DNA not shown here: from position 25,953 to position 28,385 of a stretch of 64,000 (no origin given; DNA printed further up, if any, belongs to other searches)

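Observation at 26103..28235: Regulator built like the cytoplasmic half of a Bacteroides hybrid two-component system, but with the phosphorelay residues erased and a new intact receiver added in front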

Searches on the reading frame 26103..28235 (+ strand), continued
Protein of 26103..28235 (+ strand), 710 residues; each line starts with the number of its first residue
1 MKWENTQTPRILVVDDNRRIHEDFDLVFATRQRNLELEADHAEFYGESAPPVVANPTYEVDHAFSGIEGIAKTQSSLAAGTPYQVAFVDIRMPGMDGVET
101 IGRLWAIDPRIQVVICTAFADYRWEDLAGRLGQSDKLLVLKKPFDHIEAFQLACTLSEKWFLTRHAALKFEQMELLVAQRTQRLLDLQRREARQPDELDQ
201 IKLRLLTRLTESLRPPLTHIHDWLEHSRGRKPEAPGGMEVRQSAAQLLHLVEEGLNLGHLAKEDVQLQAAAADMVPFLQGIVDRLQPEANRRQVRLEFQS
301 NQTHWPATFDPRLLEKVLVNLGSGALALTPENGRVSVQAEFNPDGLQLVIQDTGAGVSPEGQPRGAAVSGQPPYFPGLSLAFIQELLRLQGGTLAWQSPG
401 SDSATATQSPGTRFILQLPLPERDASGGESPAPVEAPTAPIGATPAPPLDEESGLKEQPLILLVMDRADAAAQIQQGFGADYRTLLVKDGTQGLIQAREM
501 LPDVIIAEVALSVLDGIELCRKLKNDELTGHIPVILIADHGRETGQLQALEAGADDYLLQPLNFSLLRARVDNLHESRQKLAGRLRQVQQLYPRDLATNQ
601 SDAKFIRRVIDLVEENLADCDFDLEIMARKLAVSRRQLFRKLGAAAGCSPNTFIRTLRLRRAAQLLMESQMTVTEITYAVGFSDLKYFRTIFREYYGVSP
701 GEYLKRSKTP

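Call 31: predict_structure(alignment_id=A1)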
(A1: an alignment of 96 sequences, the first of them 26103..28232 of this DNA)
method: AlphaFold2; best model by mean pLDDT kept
length: 710 residues; sequences in the alignment: 96
mean_pLDDT: 82.6   pTM: 0.48
mean pLDDT of the five models: 82.6, 82.0, 79.8, 79.7, 78.4
residues with pLDDT >= 90: 366; 70-90: 205; 50-70: 88; < 50: 51
segments of 3 or more residues with pLDDT < 50: 1-4, 360-373, 425-455
pLDDT, mean of each block of 10 residues (from residue 1): 58 93 80 65 64 66 97 95 92 92 95 78 82 85 65 72 71 74 71 56 72 90 87 79 83 75 77 96 97 97 95 93 91 96 95 70 39 60 87 87 59 94 52 38 33 65 96 94 96 96 96 94 95 94 89 95 93 90 75 81 93 95 95 93 88 93 96 96 96 95 84
secondary structure, 60 per line:
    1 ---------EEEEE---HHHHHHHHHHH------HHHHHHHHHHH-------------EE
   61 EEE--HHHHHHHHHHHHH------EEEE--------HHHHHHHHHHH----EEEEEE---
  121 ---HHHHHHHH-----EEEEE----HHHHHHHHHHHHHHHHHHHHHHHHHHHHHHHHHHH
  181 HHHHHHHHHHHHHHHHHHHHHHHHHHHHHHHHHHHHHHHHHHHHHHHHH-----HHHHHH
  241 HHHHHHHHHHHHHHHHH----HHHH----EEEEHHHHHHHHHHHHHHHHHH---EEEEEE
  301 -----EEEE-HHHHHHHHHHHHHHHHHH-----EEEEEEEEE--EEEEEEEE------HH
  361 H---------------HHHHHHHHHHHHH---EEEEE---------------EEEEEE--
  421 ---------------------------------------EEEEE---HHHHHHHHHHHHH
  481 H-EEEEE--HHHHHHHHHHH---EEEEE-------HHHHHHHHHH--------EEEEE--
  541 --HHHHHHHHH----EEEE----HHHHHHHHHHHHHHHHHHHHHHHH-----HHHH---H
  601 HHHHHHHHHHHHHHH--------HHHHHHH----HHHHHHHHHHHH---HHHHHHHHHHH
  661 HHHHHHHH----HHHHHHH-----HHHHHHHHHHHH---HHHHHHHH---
elements in order (helices of 4 or more, strands of 3 or more residues): E10-14 H18-28 H35-45 E59-63 H66-78 E85-88 H97-107 E112-117 H124-131 E137-141 H146-229 H235-257 H262-265 E270-273 H274-291 E295-300 E306-309 H311-328 E334-342 E345-352 H377-389 E393-397 E413-418 E460-464 H468-481 E483-487 H490-500 E504-508 H516-525 E534-538 H543-551 E556-559 H564-587 H593-596 H600-615 H624-630 H635-646 H650-668 H673-679 H685-696 H700-707
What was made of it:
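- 26538..26699 (+): alphaS signalling helix (aa 146-199), continuous from REC1 alpha5 into DHp alpha1. The AF2 model shows one helix spanning 146-229 (call 31).
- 26910..27362 (+): Pseudo-CA (aa 270-420). The Bergerat fold is kept, but the N-box Asn is Gly324, the F-box is deleted and G2 is degenerate. G1 (DTGAG) is kept. pLDDT is above 90 except in the ATP-lid, aa 360-373 (call 31).
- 27375..27467 (+): Disordered Pro/Ala-rich linker (aa 425-455). pLDDT below 50 (call 31).
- On Rec-controlled histidine kinase (LvrB type): AF2 shows a helix spanning 146-229 (call 31).
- AF2 shows a single helix 146-229 joining REC1 to the DHp (call 31).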

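Call 33: find_encoding_contigs(protein=P0043, flank=8000, max_places=2)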
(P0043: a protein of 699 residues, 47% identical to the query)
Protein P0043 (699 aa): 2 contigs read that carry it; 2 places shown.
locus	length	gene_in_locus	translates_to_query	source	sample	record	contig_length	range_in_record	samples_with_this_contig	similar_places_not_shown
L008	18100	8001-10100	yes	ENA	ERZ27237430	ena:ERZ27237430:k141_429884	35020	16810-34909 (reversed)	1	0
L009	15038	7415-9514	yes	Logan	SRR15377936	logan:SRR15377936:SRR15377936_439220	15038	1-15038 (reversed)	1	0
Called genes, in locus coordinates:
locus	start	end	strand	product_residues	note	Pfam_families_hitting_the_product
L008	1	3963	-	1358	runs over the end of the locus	?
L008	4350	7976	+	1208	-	PF02518:HATPase_c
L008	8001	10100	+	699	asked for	PF00072:Response_reg, PF00512:HisKA (weak), PF00072:Response_reg, PF12833:HTH_18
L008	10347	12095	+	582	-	-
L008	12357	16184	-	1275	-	PF00041:fn3 (faint), PF18961:DUF5703_N, PF22124:Glyco_hydro_95_cat (weak), PF13385:Laminin_G_3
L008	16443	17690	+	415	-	PF08447:PAS_3, PF00512:HisKA, PF02518:HATPase_c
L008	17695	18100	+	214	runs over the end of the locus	PF00072:Response_reg, PF08281:Sigma70_r4_2 (weak), PF00196:GerE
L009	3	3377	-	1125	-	?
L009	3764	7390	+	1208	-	PF02518:HATPase_c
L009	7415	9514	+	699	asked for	PF00072:Response_reg, PF00512:HisKA (weak), PF00072:Response_reg, PF12833:HTH_18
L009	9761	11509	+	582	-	-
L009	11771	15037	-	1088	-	?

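Call 35: find_encoding_contigs(protein=P0093, flank=8000, max_places=1)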
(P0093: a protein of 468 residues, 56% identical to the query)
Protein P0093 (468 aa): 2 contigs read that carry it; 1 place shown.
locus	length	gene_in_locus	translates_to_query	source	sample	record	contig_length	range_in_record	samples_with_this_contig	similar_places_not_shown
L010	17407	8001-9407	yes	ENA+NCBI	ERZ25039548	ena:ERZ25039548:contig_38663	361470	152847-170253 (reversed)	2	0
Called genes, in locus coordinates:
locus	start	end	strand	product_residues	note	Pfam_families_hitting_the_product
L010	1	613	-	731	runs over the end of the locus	PF00512:HisKA, PF02518:HATPase_c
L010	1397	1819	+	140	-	-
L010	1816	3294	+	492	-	PF00665:rve, PF22483:Mu-transpos_C_2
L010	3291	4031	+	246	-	PF01695:IstB_IS21, PF00308:Bac_DnaA (weak)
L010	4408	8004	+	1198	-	PF02518:HATPase_c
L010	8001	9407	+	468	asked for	PF00072:Response_reg, PF00165:HTH_AraC (faint), PF00072:Response_reg, PF12833:HTH_18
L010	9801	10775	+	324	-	PF24880:DUF7738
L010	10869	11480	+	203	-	PF06439:3keto-disac_hyd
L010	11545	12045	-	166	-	PF00857:Isochorismatase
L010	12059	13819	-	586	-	PF14716:HHH_8, PF14520:HHH_5, PF14791:DNA_pol_B_thumb, PF02811:PHP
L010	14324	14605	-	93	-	PF11867:T1RH-like_C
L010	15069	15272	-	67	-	PF11867:T1RH-like_C (weak)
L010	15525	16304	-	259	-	PF18766:SWI2_SNF2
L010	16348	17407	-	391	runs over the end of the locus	PF04313:HSDR_N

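Call 36: find_encoding_contigs(protein=P0051, flank=8000, max_places=1)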
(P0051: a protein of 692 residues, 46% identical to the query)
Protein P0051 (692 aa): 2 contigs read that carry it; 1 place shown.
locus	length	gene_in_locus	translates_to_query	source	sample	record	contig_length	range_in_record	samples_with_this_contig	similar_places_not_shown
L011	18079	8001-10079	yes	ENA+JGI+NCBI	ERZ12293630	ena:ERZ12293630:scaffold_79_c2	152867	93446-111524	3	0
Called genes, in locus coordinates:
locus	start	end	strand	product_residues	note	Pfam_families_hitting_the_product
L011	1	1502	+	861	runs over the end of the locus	PF07748:Glyco_hydro_38C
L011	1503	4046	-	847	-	PF22666:Glyco_hydro_2_N2, PF02837:Glyco_hydro_2_N, PF00703:Glyco_hydro_2, PF17786:Mannosidase_ig, PF17753:Ig_mannosidase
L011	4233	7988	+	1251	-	PF07691:PA14 (faint), PF02518:HATPase_c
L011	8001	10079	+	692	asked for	PF00072:Response_reg, PF00165:HTH_AraC (faint), PF12833:HTH_18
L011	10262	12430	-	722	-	PF00126:HTH_1, PF03466:LysR_substrate, PF13433:Peripla_BP_5, PF13458:Peripla_BP_6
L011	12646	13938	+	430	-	PF07642:BBP2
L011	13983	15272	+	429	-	PF13433:Peripla_BP_5, PF13458:Peripla_BP_6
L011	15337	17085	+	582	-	PF13646:HEAT_2 (faint), PF02653:BPD_transp_2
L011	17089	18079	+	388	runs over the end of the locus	PF02653:BPD_transp_2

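Call 54: fold_search(model_id=the predicted structure, library=pdb)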
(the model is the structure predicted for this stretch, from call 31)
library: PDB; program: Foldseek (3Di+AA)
matches with E <= 10: 1302; with E <= 0.001: 783
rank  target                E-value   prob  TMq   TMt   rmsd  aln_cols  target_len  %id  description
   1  8vc9_D                2.0e-13  1.00  0.19  0.35  26.1       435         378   15  Hybrid response regulator LvrB from Leptospira / phosphorylated REC form (released 2024-12-18)
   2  6qrj                  2.5e-13  1.00  0.21  0.30  25.6       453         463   17  Crystal structure of ShkA full-length in complex with AMPPNP (released 2020-01-08)
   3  9jfj_A                3.6e-13  1.00  0.24  0.62   5.5       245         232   24  Crystal structure of the cytoplasmic domain of ZraS in ADP-bound form (released 2025-03-26)
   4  8vc9_C                4.4e-13  1.00  0.19  0.34  25.2       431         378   13  Hybrid response regulator LvrB from Leptospira / phosphorylated REC form (released 2024-12-18)
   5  8vc9_A                6.5e-13  1.00  0.19  0.34  25.8       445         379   14  Hybrid response regulator LvrB from Leptospira / phosphorylated REC form (released 2024-12-18)
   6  8vc9_F                8.9e-13  1.00  0.20  0.35  26.6       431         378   14  Hybrid response regulator LvrB from Leptospira / phosphorylated REC form (released 2024-12-18)
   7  8vc9_B                1.0e-12  1.00  0.18  0.33  26.8       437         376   14  Hybrid response regulator LvrB from Leptospira / phosphorylated REC form (released 2024-12-18)
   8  4biz_C                1.6e-12  1.00  0.23  0.58   6.3       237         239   23  Crystal structure of CpxAHDC (orthorhombic form 2) (released 2014-04-23)
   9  6azr_A                2.2e-12  1.00  0.21  0.58   9.7       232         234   19  Crystal structure of the T264A HK853cp-BeF3-RR468 complex (released 2017-12-27)
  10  6rgy_B                2.7e-12  1.00  0.21  0.57   9.7       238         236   22  Revisiting pH-gated conformational switch. Complex HK853-RR468 pH 7.5 (released 2020-02-19)
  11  5lfk_A                3.4e-12  1.00  0.23  0.58   6.2       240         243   22  Crystal structure of CpxAHDC (hemiphosphorylated form) (released 2017-06-07)
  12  6rgz_A                3.6e-12  1.00  0.21  0.57  10.2       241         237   22  Revisiting pH-gated conformational switch. Complex HK853-RR468 pH 6.5 (released 2020-02-19)
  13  4jav_B                3.6e-12  1.00  0.21  0.55  12.0       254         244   21  Structural basis of a rationally rewired protein-protein interface (HK853wt and RR468mutant V13P, L14I, I17M and N21V) (released 2013-09-04)
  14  9jfj_B                4.2e-12  1.00  0.19  0.56  14.7       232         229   24  Crystal structure of the cytoplasmic domain of ZraS in ADP-bound form (released 2025-03-26)
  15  2c2a                  4.4e-12  1.00  0.20  0.54  12.6       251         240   22  Structure of the entire cytoplasmic portion of a sensor histidine kinase protein (released 2005-11-21)
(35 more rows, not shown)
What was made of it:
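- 26538..26699 (+): The best Foldseek hit is the Rec-controlled kinase LvrB (call 54).
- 26910..27362 (+): TM-score ~0.6 to ZraS, CpxA and HK853 (call 54).
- On Rec-controlled histidine kinase (LvrB type): LvrB is the top Foldseek hit (call 54).
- On Pseudo-histidine kinase: The fold is retained (pLDDT above 90; TM-score ~0.6 to ZraS, CpxA and HK853; calls 31, 54).
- Closest known: LvrB of Leptospira, prototype Rec-controlled histidine kinase. Same: LvrB is the top structural match of the model (calls 31, 54).
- Closest known: Pseudo-histidine kinases and kinase-embedded pseudo-receivers. Same: All three are structural matches (call 54).
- The best structural match is LvrB (call 54). Structural matches include ShkA, DivL and RetS (call 54).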
